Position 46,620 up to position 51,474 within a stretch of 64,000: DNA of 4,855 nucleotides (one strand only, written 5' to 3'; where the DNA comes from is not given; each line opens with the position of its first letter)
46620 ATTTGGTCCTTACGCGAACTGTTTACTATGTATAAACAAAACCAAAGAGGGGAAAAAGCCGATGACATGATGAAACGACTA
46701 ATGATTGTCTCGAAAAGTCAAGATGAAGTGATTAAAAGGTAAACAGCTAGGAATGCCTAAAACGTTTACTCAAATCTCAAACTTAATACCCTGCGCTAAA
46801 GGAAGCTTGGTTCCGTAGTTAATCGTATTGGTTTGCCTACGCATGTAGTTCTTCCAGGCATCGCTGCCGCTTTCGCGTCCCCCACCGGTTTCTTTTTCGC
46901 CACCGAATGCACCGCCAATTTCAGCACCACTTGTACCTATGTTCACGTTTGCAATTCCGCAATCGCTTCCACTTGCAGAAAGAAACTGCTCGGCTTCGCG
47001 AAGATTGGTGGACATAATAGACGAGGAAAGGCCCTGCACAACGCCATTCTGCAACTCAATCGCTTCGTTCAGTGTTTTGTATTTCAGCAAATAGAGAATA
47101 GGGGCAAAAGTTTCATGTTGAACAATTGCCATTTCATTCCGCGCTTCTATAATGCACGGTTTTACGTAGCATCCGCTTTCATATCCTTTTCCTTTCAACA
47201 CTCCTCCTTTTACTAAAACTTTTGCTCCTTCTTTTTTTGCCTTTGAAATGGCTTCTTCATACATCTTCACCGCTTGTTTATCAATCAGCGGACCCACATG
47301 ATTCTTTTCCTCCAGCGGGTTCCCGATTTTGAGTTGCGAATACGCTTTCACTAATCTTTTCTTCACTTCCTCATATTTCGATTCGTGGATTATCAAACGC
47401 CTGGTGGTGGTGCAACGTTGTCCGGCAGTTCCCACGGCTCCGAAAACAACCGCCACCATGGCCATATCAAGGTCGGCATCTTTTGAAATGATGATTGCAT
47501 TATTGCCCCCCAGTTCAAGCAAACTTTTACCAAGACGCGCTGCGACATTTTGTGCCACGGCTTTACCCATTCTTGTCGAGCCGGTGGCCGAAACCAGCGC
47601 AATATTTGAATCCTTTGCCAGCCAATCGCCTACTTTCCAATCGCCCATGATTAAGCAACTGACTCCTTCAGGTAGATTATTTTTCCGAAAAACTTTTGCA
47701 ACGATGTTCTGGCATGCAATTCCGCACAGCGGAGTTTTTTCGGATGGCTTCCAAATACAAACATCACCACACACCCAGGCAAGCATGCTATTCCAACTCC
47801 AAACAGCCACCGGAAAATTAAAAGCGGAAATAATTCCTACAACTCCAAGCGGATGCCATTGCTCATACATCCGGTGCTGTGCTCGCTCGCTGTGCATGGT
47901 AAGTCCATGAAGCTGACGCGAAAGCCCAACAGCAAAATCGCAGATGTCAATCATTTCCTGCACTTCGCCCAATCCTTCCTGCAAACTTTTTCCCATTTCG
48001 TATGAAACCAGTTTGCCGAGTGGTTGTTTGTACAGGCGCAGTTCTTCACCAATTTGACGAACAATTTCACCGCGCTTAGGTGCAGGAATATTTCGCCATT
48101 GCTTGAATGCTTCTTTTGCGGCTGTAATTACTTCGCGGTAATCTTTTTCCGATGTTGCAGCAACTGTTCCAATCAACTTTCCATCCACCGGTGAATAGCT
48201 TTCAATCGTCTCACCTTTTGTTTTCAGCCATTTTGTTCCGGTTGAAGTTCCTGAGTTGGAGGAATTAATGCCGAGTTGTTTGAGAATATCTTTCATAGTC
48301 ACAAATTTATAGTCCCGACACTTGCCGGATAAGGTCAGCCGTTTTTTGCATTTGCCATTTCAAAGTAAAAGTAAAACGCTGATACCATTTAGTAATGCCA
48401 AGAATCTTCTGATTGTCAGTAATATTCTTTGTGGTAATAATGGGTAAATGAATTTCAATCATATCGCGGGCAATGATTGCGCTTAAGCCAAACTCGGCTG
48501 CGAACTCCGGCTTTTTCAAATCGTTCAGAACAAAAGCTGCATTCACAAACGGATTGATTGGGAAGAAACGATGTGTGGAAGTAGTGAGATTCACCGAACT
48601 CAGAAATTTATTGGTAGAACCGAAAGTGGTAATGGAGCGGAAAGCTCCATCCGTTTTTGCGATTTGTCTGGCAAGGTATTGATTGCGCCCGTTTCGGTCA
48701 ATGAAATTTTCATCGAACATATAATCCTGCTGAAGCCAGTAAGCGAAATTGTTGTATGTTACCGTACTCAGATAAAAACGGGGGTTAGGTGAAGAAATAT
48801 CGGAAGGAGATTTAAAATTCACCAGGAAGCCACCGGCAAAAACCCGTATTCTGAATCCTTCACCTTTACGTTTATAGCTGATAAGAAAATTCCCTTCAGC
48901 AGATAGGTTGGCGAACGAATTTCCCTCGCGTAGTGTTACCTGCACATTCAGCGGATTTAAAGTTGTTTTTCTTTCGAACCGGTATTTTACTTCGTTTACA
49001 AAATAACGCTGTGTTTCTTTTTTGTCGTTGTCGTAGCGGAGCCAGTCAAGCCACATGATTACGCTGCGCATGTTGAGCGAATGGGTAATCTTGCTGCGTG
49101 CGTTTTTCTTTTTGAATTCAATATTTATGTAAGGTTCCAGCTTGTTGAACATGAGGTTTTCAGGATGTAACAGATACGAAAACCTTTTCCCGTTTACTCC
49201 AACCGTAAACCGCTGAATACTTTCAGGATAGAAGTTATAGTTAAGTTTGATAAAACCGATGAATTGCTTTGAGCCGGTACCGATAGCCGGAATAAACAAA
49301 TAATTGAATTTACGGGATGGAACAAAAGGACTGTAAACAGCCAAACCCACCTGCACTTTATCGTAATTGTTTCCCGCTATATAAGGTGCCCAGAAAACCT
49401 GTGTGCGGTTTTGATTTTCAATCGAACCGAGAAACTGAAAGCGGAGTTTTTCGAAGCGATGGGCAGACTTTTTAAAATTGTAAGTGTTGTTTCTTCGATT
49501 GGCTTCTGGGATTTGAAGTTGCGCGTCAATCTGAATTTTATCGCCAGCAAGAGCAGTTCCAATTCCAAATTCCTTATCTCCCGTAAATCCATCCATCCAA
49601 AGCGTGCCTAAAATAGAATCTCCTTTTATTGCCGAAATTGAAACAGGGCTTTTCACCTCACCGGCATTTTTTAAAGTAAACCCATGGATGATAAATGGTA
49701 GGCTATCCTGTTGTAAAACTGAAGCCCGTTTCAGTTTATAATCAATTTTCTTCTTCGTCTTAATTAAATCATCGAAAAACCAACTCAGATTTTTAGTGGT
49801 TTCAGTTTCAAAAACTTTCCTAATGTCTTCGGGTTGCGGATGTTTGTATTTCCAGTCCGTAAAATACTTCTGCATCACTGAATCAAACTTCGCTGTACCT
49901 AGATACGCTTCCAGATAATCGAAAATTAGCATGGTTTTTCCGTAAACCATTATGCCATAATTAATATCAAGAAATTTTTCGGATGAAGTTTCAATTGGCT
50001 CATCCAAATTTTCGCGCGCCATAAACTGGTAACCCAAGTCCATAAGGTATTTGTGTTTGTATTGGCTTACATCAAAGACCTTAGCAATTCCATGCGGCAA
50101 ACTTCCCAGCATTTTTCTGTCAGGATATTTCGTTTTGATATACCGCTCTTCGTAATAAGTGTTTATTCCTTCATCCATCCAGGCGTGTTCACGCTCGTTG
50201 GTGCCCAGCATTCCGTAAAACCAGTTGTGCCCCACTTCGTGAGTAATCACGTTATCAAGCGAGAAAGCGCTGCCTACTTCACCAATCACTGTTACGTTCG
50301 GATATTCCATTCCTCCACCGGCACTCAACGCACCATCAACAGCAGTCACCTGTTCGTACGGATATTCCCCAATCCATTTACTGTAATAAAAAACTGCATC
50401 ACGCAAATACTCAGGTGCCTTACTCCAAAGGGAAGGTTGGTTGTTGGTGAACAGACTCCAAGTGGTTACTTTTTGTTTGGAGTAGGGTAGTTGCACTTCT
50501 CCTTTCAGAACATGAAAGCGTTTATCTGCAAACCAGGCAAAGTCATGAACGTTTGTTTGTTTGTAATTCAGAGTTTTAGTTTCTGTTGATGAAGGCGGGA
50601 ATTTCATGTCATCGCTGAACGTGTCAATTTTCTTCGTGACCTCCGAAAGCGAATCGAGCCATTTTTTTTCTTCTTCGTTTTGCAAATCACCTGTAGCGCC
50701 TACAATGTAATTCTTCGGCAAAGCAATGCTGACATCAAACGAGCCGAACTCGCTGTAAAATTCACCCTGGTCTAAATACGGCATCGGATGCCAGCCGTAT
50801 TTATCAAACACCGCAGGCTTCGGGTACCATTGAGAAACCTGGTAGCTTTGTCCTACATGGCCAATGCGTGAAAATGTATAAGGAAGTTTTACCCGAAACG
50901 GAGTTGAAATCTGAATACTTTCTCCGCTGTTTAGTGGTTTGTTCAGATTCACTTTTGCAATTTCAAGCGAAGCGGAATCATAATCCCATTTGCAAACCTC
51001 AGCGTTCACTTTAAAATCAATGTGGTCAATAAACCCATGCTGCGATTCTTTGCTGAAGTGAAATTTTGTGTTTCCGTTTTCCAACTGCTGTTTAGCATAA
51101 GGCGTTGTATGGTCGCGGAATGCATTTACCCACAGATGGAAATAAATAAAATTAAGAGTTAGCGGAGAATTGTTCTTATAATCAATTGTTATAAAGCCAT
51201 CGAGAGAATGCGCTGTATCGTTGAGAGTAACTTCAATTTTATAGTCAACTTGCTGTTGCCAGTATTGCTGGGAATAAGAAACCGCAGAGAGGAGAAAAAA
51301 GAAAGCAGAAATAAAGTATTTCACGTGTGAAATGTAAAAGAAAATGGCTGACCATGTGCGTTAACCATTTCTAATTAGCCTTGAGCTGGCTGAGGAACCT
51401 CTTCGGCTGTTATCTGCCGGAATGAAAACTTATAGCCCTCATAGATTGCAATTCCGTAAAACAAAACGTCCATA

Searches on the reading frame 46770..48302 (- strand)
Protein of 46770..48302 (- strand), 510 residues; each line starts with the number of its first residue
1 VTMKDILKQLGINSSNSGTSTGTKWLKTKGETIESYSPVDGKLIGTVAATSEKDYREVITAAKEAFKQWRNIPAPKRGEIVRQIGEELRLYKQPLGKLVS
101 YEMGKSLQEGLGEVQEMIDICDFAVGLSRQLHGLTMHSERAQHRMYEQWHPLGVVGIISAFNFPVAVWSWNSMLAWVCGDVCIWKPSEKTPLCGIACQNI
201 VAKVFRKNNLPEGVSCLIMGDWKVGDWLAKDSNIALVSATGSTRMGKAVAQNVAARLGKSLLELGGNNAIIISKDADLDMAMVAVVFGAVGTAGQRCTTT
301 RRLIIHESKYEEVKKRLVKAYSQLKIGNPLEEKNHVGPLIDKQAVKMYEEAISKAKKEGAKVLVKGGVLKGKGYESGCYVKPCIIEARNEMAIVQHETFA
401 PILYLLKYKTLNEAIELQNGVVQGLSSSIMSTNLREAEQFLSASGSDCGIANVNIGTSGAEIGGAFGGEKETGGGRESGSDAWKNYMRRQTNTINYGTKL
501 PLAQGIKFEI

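Call 90: search_protein_families(library=pfam, proteins=[window:46770-48302:-], max_evalue=0.00001)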
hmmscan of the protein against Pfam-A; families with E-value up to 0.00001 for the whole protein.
window:46770-48302:- (510 aa): 1 family
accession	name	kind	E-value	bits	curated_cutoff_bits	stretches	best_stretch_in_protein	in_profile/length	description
PF00171.27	Aldedh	-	2.5e-135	452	23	1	25-491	1-460/461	Aldehyde dehydrogenase family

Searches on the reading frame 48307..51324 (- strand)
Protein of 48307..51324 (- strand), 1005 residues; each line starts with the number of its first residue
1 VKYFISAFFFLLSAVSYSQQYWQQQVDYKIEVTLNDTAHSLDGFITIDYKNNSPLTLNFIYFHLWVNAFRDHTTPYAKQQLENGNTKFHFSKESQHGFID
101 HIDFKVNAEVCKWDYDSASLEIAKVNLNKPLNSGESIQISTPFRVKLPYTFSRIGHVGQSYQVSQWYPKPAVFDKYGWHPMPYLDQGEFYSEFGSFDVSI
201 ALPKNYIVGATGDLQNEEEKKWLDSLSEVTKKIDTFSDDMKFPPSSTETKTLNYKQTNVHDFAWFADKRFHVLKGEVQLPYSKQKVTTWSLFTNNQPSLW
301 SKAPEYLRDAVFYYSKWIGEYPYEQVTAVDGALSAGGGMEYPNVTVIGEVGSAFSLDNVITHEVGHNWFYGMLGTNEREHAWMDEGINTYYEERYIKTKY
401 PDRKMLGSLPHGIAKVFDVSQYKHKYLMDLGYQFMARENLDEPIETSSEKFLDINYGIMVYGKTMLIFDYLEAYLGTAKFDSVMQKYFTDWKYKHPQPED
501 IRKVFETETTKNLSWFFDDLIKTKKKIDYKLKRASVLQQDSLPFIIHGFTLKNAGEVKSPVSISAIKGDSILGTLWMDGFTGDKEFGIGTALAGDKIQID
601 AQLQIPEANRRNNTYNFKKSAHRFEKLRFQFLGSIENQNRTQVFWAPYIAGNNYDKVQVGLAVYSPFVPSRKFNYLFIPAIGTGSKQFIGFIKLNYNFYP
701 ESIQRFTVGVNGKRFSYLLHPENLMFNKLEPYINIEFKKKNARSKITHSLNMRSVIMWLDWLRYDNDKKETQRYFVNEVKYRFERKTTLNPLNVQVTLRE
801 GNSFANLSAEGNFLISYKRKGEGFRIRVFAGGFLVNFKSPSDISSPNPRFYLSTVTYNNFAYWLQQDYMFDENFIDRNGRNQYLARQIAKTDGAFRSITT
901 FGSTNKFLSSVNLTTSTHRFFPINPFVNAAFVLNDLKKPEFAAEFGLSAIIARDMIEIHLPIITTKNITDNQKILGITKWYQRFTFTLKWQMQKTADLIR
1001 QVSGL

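Call 90: search_protein_families(library=pfam, proteins=[window:48307-51324:-], max_evalue=0.00001)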
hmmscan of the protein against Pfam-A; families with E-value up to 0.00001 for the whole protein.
window:48307-51324:- (1005 aa): 1 family
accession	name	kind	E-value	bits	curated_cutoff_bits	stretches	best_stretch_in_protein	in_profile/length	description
PF01433.26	Peptidase_M1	-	8.7e-18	65.2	27.7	1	314-518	14-216/218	Peptidase family M1 domain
